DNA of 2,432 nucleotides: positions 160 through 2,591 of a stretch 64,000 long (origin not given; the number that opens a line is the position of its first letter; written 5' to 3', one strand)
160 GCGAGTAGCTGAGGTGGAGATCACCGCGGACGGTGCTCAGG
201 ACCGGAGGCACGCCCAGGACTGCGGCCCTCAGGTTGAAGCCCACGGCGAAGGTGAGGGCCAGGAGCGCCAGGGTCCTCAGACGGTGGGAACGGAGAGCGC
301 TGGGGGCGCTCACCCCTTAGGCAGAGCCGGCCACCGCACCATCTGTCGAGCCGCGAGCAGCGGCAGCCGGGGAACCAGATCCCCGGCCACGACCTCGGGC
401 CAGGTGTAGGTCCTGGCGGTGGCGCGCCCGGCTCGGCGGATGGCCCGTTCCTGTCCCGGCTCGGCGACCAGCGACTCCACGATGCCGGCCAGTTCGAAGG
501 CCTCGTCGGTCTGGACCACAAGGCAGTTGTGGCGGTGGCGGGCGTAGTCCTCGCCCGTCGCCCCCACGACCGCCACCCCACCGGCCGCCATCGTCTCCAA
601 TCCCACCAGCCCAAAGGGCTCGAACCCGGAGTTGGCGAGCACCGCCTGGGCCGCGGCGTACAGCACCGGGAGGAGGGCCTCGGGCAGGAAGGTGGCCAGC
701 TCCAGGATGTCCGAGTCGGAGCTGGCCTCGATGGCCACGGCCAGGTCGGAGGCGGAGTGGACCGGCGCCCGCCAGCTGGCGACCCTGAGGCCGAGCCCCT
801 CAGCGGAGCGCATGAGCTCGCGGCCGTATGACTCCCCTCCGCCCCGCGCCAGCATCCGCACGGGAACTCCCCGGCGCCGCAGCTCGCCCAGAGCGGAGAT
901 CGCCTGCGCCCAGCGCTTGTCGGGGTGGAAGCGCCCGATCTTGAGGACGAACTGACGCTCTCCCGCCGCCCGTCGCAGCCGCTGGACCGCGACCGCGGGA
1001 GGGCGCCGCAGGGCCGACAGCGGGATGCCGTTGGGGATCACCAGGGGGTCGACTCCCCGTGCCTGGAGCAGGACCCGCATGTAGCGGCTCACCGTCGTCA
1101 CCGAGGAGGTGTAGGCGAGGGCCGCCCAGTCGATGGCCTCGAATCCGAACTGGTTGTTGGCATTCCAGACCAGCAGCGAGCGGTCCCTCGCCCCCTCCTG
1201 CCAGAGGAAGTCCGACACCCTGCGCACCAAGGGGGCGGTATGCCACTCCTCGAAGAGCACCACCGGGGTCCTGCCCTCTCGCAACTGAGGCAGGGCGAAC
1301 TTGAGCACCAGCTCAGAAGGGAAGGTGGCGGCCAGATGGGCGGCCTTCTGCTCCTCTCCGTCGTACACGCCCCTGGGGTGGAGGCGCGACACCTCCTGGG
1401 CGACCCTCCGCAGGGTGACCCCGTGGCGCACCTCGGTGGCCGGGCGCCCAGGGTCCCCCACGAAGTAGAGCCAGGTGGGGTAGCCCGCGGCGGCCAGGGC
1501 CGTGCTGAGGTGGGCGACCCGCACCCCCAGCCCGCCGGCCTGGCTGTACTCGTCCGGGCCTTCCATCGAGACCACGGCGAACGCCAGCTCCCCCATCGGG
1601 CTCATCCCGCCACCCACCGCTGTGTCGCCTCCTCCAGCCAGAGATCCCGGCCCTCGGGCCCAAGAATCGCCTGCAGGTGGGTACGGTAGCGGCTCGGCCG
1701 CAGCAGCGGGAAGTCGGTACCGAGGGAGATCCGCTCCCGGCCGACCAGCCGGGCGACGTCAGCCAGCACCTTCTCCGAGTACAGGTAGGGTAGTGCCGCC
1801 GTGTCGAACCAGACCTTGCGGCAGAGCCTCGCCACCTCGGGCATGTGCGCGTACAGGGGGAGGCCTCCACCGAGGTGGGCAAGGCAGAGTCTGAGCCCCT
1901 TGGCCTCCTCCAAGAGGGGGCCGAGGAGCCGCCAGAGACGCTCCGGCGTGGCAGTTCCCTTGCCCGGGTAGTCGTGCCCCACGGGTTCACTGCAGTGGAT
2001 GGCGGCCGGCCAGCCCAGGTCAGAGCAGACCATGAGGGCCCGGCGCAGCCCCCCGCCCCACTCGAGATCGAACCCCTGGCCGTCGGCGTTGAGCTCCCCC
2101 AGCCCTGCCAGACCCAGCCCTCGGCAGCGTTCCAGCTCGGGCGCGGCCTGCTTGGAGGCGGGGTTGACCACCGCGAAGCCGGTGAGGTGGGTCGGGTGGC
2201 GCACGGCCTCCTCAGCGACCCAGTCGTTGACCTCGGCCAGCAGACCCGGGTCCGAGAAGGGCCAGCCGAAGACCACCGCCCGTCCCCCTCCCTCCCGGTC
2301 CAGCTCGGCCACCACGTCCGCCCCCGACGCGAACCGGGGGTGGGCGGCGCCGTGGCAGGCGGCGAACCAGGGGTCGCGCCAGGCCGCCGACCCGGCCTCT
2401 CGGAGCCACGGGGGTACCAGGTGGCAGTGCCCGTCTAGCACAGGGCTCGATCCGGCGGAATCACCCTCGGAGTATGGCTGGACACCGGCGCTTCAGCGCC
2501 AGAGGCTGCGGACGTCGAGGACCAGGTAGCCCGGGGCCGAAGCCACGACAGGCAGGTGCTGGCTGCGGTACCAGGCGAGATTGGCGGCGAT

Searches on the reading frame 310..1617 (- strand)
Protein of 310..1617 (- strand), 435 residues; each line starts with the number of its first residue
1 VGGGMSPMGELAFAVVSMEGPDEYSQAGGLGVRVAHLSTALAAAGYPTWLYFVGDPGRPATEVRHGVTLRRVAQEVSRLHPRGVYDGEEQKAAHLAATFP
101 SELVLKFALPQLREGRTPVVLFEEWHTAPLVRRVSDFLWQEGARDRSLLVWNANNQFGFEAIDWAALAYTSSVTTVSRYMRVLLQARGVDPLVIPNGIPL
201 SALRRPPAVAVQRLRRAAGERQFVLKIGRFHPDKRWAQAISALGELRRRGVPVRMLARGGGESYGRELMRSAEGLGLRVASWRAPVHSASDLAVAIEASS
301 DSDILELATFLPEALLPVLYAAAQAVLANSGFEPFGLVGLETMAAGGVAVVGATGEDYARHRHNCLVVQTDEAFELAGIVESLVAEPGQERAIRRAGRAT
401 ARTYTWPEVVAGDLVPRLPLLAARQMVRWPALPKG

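Call 63: search_protein_families(library=pfam, proteins=[window:310-1617:-], max_evalue=0.001)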
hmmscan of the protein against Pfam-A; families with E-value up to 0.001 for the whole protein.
window:310-1617:- (435 aa): 3 families
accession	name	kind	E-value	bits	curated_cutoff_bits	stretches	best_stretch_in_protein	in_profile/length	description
PF00534.26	Glycos_transf_1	-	2.2e-11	44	26.4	1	308-398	78-170/172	Glycosyl transferases group 1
PF13439.12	Glyco_transf_4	-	1.4e-08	35.4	28.5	1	28-201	2-169/170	Glycosyltransferase Family 4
PF13692.12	Glyco_trans_1_4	-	4.6e-08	33.9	27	1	225-384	5-140/142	Glycosyl transferases group 1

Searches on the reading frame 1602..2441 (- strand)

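Call 63: search_protein_families(library=pfam, proteins=[window:1602-2441:-], max_evalue=0.001)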
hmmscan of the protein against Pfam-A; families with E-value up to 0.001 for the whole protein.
window:1602-2441:- (279 aa): 1 family
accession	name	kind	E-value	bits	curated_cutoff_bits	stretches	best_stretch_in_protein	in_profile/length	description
PF04909.20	Amidohydro_2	-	5.4e-23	82.6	26.4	1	3-259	2-262/289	Amidohydrolase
